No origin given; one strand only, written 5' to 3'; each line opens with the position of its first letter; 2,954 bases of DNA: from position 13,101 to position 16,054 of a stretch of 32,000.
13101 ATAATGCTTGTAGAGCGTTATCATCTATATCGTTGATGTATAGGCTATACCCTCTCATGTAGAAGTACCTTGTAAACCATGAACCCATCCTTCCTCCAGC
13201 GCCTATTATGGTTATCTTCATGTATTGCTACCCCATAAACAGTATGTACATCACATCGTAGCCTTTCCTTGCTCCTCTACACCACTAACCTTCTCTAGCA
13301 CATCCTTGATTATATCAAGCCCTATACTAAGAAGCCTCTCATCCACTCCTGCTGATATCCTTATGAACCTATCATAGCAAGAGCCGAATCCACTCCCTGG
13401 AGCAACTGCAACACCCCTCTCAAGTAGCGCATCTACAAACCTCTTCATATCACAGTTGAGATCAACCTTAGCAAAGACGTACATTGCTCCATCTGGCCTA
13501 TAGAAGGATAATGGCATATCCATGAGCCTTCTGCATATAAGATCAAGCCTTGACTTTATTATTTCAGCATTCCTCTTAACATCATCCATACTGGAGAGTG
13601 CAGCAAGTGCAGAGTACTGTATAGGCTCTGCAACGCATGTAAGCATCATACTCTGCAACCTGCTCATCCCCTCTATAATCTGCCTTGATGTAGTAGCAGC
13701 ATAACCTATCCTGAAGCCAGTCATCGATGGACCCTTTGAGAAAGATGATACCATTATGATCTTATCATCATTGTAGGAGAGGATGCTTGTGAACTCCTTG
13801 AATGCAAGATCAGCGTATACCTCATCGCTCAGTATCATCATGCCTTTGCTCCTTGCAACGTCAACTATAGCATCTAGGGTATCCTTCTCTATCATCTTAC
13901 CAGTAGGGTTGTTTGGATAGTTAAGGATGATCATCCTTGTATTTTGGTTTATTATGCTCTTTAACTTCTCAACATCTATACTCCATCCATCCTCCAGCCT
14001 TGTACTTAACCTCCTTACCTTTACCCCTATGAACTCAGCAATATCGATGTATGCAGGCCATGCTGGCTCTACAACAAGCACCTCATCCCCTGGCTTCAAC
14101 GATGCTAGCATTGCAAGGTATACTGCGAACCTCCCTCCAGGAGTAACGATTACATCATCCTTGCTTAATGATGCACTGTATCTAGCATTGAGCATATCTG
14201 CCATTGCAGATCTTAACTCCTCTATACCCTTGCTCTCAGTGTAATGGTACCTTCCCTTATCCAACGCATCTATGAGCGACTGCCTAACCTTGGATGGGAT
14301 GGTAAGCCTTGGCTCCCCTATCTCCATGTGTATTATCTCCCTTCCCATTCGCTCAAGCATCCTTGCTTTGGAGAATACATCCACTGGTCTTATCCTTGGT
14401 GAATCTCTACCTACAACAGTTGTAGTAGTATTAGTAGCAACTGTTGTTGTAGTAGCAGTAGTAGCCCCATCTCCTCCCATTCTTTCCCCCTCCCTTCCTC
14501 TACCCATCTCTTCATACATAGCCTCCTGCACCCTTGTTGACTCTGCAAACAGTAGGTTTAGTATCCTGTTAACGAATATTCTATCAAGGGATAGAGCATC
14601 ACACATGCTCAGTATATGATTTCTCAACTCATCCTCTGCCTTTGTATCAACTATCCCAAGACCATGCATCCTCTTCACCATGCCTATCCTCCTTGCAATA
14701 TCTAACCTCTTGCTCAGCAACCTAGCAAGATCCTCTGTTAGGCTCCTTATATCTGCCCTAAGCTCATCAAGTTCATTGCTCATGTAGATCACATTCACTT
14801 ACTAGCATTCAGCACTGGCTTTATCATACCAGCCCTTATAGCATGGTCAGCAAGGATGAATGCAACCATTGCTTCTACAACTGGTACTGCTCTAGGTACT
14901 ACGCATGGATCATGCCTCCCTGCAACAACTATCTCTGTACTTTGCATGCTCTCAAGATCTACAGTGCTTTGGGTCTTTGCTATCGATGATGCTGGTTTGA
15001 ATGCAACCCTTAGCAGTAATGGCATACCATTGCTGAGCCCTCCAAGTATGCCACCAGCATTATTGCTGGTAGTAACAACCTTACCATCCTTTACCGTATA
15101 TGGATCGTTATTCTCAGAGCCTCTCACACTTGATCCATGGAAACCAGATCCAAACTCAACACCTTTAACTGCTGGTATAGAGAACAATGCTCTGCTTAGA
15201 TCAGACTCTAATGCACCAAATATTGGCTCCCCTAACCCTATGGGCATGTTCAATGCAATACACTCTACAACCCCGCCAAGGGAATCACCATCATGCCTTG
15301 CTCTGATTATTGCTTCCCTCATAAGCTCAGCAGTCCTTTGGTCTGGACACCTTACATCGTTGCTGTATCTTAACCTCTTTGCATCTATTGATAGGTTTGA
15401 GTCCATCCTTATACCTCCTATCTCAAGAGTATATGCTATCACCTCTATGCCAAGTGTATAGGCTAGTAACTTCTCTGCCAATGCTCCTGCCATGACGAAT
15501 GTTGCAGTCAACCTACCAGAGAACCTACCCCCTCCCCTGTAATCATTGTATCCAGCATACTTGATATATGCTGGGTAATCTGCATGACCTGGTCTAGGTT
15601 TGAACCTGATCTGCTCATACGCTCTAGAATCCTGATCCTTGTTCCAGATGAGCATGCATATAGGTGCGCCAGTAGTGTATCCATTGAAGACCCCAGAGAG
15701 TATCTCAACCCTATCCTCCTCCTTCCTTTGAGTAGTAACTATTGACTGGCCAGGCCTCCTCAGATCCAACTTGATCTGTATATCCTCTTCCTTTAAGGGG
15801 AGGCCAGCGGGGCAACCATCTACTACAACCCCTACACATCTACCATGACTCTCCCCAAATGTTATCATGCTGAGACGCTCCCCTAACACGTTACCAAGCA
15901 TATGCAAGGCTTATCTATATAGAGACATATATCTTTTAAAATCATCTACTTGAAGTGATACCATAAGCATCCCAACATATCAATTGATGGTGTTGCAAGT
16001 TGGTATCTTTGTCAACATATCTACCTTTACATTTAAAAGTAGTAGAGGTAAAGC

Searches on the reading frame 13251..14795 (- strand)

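Call 77: search_protein_families(library=pfam, proteins=[window:13251-14795:-], max_evalue=0.01)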
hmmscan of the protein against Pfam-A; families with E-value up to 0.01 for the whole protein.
window:13251-14795:- (514 aa): 7 families
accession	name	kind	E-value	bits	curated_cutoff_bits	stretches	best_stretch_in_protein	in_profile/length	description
PF00155.27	Aminotran_1_2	-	2.3e-64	218.3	19.7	1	153-493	2-358/361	Aminotransferase class I and II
PF01817.26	CM_2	-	1.9e-12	47.7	27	1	12-91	1-80/80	Chorismate mutase type II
PF00266.25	Aminotran_5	-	9e-10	38.5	21.5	1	188-326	42-177/371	Aminotransferase class-V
PF01212.27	Beta_elim_lyase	-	7.2e-07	29.2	27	1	178-324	21-168/288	Beta-eliminating lyase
PF01053.26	Cys_Met_Meta_PP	-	4.3e-06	26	27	1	211-327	66-176/381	Cys/Met metabolism PLP-dependent enzyme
PF01041.23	DegT_DnrJ_EryC1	-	2.4e-05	24.2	19.8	1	210-324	37-145/360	DegT/DnrJ/EryC1/StrS aminotransferase family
PF04864.19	Alliinase_C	-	0.00041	19.8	22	1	274-401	126-241/363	Allinase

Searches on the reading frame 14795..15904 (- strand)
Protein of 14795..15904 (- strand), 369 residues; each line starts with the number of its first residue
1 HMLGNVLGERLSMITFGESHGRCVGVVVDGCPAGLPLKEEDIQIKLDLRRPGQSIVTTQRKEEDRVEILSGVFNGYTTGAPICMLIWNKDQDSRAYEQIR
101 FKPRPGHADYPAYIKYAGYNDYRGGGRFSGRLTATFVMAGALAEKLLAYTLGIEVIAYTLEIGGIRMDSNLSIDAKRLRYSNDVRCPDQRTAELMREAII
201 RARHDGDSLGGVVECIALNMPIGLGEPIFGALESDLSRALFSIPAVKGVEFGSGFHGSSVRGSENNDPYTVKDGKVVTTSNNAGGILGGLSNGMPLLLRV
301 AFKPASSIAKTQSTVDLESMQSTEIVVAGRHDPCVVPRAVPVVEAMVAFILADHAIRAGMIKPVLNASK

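Call 77: search_protein_families(library=pfam, proteins=[window:14795-15904:-], max_evalue=0.01)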
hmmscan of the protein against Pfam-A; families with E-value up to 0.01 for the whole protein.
window:14795-15904:- (369 aa): 1 family
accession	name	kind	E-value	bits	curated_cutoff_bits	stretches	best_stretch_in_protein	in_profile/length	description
PF01264.26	Chorismate_synt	-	4.1e-138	460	27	1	11-355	1-326/327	Chorismate synthase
